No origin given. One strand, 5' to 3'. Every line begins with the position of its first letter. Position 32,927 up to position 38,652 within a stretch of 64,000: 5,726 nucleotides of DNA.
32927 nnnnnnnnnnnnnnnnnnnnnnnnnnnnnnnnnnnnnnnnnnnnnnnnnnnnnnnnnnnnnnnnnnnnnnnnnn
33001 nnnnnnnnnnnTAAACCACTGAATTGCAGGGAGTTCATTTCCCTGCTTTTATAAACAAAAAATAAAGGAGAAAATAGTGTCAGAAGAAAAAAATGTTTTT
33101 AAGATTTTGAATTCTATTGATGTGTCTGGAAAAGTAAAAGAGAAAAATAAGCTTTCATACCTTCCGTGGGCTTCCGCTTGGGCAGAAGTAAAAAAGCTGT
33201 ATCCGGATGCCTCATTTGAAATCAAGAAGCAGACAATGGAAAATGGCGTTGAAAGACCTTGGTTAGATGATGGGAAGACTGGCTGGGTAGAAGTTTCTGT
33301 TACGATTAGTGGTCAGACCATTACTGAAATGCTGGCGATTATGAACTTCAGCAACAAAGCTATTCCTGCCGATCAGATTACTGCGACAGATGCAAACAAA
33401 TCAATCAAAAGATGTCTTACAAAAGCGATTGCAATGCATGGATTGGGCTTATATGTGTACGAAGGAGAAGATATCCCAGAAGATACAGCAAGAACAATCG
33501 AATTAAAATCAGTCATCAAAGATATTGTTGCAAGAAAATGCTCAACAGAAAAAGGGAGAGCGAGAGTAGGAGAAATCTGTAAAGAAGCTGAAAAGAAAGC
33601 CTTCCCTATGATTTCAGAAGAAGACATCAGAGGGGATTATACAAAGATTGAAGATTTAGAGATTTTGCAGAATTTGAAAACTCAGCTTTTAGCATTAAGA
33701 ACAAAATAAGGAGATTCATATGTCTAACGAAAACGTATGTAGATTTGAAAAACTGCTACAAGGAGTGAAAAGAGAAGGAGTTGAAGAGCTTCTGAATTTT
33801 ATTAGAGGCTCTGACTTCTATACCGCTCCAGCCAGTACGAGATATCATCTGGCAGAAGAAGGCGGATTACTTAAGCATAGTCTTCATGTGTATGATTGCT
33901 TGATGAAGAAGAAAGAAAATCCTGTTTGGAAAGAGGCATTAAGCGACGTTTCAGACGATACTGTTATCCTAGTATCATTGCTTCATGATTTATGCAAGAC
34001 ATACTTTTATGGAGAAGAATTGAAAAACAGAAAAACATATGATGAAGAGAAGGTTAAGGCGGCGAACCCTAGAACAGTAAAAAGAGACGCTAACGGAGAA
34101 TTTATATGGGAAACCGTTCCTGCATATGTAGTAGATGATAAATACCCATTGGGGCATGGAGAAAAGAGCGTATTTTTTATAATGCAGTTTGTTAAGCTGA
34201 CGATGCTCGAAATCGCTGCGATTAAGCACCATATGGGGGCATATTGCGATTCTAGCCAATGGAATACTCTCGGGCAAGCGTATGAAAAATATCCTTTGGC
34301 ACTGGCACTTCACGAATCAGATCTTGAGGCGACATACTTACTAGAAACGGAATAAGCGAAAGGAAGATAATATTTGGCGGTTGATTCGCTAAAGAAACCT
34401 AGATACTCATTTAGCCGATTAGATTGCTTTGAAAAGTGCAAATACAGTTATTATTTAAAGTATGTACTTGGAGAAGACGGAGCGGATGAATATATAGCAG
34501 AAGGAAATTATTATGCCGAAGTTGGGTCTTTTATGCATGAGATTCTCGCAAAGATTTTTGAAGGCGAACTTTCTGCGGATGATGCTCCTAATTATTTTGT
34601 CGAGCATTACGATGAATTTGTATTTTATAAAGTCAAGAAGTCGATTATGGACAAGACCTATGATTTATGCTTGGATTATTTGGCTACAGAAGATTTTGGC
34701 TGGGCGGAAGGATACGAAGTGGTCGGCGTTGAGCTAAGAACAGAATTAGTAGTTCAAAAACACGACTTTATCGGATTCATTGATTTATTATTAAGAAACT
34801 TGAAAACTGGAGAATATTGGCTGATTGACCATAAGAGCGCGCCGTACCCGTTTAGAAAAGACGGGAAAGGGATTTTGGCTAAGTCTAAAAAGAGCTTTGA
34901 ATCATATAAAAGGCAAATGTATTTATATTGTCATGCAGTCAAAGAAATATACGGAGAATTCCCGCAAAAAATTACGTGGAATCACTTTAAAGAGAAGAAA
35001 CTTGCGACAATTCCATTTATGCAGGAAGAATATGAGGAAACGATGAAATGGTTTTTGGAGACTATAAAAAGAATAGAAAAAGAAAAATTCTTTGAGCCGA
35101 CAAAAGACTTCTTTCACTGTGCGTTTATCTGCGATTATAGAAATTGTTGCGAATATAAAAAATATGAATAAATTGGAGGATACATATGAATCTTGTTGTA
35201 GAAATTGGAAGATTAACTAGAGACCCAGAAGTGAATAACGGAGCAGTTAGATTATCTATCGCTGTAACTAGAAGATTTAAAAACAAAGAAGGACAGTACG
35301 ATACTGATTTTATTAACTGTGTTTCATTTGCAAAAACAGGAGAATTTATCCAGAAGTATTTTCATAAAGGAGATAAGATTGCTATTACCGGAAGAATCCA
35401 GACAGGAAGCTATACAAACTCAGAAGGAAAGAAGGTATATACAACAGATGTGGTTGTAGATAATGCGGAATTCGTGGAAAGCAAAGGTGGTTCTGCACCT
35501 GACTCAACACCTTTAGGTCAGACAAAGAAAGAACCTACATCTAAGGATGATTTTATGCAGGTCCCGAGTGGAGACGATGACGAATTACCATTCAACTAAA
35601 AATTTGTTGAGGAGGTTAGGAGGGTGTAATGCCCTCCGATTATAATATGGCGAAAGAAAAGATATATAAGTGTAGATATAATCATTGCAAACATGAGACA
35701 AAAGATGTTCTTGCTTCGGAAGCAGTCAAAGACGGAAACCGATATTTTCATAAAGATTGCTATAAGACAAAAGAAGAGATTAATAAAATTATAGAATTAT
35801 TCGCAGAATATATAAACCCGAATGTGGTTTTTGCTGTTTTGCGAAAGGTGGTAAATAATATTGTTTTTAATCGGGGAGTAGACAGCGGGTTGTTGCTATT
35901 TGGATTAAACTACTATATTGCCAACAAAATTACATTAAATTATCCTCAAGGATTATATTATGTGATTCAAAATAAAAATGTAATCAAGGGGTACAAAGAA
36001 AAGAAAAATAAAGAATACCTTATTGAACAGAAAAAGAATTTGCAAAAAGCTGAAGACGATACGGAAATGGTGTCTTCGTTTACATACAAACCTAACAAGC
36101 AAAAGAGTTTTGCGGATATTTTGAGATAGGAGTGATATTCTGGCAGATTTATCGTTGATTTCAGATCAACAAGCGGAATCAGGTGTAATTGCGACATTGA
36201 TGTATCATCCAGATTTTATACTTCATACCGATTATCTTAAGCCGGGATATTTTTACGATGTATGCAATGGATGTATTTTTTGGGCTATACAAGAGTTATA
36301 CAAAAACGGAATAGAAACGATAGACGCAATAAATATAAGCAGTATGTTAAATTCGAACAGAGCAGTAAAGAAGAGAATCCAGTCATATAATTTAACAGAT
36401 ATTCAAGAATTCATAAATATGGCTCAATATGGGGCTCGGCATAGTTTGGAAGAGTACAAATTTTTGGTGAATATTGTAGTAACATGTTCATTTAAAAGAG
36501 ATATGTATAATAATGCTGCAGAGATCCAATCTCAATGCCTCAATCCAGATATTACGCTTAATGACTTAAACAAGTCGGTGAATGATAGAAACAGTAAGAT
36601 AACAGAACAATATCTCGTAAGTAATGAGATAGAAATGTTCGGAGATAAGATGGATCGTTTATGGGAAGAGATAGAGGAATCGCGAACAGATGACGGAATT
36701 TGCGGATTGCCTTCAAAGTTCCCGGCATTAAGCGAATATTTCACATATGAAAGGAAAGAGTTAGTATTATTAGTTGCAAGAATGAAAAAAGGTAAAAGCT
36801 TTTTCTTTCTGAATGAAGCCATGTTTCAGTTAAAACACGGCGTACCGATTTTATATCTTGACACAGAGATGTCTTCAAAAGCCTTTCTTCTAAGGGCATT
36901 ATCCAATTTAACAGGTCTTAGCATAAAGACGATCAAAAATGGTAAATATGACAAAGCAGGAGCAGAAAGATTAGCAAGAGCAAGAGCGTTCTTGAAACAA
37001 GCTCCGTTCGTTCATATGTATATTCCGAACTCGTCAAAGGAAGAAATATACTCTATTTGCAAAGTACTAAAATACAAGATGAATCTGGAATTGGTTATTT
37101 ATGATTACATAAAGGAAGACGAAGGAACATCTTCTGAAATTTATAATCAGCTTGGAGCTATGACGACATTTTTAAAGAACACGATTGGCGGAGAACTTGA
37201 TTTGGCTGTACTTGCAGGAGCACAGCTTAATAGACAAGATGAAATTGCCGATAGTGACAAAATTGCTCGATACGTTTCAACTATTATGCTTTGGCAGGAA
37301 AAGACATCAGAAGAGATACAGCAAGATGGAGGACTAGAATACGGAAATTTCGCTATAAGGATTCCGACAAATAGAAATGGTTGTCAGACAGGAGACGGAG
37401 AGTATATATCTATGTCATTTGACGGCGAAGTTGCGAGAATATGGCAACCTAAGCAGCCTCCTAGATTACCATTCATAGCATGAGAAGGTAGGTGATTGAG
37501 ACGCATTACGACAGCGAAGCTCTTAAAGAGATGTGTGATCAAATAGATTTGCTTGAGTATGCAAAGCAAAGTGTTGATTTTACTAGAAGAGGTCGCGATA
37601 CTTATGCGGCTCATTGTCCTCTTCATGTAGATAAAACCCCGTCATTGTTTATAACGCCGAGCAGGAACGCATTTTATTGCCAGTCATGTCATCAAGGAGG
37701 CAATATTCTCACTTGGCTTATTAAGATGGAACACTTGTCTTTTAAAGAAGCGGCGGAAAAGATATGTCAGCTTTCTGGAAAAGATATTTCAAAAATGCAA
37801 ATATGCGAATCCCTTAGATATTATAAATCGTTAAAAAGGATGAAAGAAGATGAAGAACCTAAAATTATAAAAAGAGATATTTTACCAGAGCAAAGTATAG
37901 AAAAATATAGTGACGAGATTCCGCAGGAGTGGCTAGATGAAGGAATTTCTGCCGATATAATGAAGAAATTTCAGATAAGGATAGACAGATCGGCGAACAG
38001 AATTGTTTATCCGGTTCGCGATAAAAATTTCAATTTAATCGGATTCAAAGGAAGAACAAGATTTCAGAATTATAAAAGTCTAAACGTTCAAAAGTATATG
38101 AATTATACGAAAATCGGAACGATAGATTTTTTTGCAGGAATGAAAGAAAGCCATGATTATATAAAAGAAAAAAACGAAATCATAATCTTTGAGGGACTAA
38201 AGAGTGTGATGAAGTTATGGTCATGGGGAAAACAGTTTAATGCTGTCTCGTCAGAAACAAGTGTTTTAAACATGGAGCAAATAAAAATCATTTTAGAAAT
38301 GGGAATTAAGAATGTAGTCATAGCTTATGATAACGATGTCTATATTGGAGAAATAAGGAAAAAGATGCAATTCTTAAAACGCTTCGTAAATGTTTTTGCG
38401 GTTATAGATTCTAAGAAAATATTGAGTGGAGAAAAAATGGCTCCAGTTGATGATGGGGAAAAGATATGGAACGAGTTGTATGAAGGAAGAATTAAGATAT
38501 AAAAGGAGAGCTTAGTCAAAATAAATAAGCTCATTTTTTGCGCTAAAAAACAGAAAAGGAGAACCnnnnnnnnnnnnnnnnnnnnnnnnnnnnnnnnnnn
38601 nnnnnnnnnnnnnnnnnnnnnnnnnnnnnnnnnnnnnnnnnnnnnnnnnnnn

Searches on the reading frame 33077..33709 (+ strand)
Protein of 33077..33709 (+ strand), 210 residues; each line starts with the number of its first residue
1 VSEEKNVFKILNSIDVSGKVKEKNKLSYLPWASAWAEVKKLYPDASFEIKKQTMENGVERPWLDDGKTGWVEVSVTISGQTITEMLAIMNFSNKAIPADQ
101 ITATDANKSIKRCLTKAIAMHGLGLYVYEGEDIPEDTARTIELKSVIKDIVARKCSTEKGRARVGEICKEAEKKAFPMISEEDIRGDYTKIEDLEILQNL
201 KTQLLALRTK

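Call 27: search_protein_families(library=pfam, proteins=[window:33077-33709:+], max_evalue=0.01)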
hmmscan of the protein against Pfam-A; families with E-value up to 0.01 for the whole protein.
window:33077-33709:+ (210 aa): 1 family
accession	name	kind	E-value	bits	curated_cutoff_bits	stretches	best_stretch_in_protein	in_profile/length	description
PF06378.16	SSAP_Sak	-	6.8e-36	123.5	22.3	1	7-140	2-134/152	Sak Single Strand Annealing Protein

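Call 28: search_protein_families(library=phrogs, proteins=[window:33077-33709:+], max_evalue=0.001)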
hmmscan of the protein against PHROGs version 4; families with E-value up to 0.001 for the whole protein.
window:33077-33709:+ (210 aa): 3 families
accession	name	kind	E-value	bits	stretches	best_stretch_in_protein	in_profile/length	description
phrog_659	-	DNA, RNA and nucleotide metabolism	2.9e-54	184.8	1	3-163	2-166/205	Sak-like ssDNA annealing protein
phrog_8492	-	DNA, RNA and nucleotide metabolism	5.4e-47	161.6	1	3-160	18-182/269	Sak-like ssDNA annealing protein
phrog_21418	-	unknown function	3.1e-05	24.7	1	14-139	13-138/224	-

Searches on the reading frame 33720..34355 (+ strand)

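Call 27: search_protein_families(library=pfam, proteins=[window:33720-34355:+], max_evalue=0.01)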
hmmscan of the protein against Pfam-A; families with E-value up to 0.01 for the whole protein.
window:33720-34355:+ (211 aa): 0 families

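Call 28: search_protein_families(library=phrogs, proteins=[window:33720-34355:+], max_evalue=0.001)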
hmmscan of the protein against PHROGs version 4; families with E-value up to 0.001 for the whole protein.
window:33720-34355:+ (211 aa): 2 families
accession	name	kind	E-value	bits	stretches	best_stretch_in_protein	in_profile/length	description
phrog_28876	-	other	3.4e-39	135.8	1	4-211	3-196/435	metal-dependent phosphohydrolase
phrog_5889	-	unknown function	2.1e-32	113.5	1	3-205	16-193/242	-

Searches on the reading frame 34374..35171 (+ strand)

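Call 27: search_protein_families(library=pfam, proteins=[window:34374-35171:+], max_evalue=0.01)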
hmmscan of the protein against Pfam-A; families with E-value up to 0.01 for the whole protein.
window:34374-35171:+ (265 aa): 1 family
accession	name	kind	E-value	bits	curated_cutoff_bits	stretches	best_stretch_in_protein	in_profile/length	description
PF12705.13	PDDEXK_1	-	7e-23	82.3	22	1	11-260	2-247/247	PD-(D/E)XK nuclease superfamily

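Call 28: search_protein_families(library=phrogs, proteins=[window:34374-35171:+], max_evalue=0.001)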
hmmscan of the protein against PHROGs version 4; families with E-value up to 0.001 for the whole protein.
window:34374-35171:+ (265 aa): 4 families
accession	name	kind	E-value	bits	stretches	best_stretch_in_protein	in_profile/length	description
phrog_69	-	DNA, RNA and nucleotide metabolism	8.5e-19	68.9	1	6-262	85-326/501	exonuclease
phrog_1218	-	DNA, RNA and nucleotide metabolism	2.6e-18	67.4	1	7-211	6-212/364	exonuclease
phrog_298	-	DNA, RNA and nucleotide metabolism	1.2e-08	35.7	1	41-237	99-261/293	exonuclease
phrog_8097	-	DNA, RNA and nucleotide metabolism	6e-07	29.5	1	10-263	2-240/598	exonuclease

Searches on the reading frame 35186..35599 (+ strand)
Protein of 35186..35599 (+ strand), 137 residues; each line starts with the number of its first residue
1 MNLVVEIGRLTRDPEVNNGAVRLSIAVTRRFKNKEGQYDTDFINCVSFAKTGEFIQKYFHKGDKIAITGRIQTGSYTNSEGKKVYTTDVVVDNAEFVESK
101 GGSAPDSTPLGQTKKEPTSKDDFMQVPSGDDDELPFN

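Call 104: search_protein_families(library=phrogs, proteins=[window:35186-35599:+], max_evalue=0.01)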
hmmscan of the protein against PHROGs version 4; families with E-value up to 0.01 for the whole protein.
window:35186-35599:+ (137 aa): 3 families
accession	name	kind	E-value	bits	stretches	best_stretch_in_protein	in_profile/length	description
phrog_44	-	DNA, RNA and nucleotide metabolism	5.3e-43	148.7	1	1-136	87-228/271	single strand DNA binding protein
phrog_27667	-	DNA, RNA and nucleotide metabolism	3e-09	38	1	65-104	2-41/61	single strand DNA binding protein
phrog_25370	-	unknown function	0.0005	20.7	1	1-40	2-46/48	-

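Call 105: search_protein_families(library=pfam, proteins=[window:35186-35599:+], max_evalue=0.01)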
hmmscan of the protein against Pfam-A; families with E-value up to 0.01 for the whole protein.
window:35186-35599:+ (137 aa): 1 family
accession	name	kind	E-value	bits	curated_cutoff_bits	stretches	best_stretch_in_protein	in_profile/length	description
PF00436.31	SSB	-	2.4e-23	82.6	26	1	1-96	1-103/104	Single-strand binding protein family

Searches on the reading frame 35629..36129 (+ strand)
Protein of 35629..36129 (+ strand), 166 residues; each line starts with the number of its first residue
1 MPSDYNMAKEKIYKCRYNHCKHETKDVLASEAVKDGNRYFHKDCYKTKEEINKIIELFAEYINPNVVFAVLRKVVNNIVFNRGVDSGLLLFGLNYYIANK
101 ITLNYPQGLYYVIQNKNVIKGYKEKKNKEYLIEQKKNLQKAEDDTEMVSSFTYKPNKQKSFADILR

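Call 27: search_protein_families(library=pfam, proteins=[window:35629-36129:+], max_evalue=0.01)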
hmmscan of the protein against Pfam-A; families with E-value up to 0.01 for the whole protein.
window:35629-36129:+ (166 aa): 0 families

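Call 28: search_protein_families(library=phrogs, proteins=[window:35629-36129:+], max_evalue=0.001)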
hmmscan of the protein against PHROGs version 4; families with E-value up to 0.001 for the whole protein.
window:35629-36129:+ (166 aa): 0 families

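Call 104: search_protein_families(library=phrogs, proteins=[window:35629-36129:+], max_evalue=0.01)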
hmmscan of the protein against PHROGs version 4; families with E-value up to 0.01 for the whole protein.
window:35629-36129:+ (166 aa): 1 family
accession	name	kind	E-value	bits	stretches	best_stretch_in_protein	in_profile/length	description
phrog_6344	-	unknown function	0.0076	16.8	1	7-76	1-76/208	-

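Call 105: search_protein_families(library=pfam, proteins=[window:35629-36129:+], max_evalue=0.01)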
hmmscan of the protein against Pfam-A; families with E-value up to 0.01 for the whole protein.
window:35629-36129:+ (166 aa): 0 families

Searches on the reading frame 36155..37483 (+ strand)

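Call 11: search_protein_families(library=pfam, proteins=[window:36155-37483:+], max_evalue=0.01)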
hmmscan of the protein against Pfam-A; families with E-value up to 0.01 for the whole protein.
window:36155-37483:+ (442 aa): 2 families
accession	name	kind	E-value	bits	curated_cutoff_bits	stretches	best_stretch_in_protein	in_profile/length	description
PF03796.21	DnaB_C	-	2.3e-19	70.2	27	1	184-365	1-185/255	DnaB-like helicase C terminal domain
PF00772.26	DnaB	-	5.3e-08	33.3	23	1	4-85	5-86/103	DnaB-like helicase N terminal domain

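Call 12: search_protein_families(library=phrogs, proteins=[window:36155-37483:+], max_evalue=0.01)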
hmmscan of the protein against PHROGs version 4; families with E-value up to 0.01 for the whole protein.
window:36155-37483:+ (442 aa): 2 families
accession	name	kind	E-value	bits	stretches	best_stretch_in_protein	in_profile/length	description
phrog_19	-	DNA, RNA and nucleotide metabolism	8.9e-50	171.2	1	1-425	157-574/621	DnaB-like replicative helicase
phrog_243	-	DNA, RNA and nucleotide metabolism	3.8e-15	56.6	1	185-431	18-267/273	DnaB-like replicative helicase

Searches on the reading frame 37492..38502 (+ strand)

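Call 27: search_protein_families(library=pfam, proteins=[window:37492-38502:+], max_evalue=0.01)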
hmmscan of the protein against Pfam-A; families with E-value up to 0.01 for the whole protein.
window:37492-38502:+ (336 aa): 5 families
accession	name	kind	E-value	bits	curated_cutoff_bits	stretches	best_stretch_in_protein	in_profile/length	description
PF01807.25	Zn_ribbon_DnaG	-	1.3e-21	76.7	24.9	1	8-101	3-95/98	CHC2 zinc finger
PF08275.17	DNAG_N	-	1.2e-05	25.8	26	1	161-205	69-109/128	DNA primase catalytic core, N-terminal domain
PF13155.12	Toprim_2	-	0.001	19.8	22.1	1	231-282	1-52/88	Toprim-like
PF13662.12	Toprim_4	-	0.0017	19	25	1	228-283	1-61/85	Toprim domain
PF01751.28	Toprim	-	0.002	18.7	23.1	1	229-284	1-68/96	Toprim domain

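Call 28: search_protein_families(library=phrogs, proteins=[window:37492-38502:+], max_evalue=0.001)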
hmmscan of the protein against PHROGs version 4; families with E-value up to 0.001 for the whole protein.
window:37492-38502:+ (336 aa): 9 families
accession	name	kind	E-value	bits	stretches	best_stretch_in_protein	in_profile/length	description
phrog_47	-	DNA, RNA and nucleotide metabolism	7.5e-39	135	1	22-335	32-335/947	DNA primase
phrog_6444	-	DNA, RNA and nucleotide metabolism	1.2e-33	117.8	2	9-101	8-99/577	DNA primase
phrog_360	-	DNA, RNA and nucleotide metabolism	1.2e-13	52.3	1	23-103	15-95/133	DNA primase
phrog_18097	-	DNA, RNA and nucleotide metabolism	3.3e-13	50.7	1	4-93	3-88/199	DNA primase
phrog_22657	-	unknown function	7.4e-13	48.1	1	18-282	16-311/1185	-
phrog_239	-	DNA, RNA and nucleotide metabolism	3.7e-12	47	1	34-282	37-261/801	DNA primase/helicase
phrog_11992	-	unknown function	2.4e-11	45.2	1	39-119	29-106/177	-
phrog_510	-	DNA, RNA and nucleotide metabolism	6.3e-07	29.5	1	36-98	42-104/667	DNA primase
phrog_2304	-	DNA, RNA and nucleotide metabolism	0.00042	21.5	0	35-79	30-74/133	DNA primase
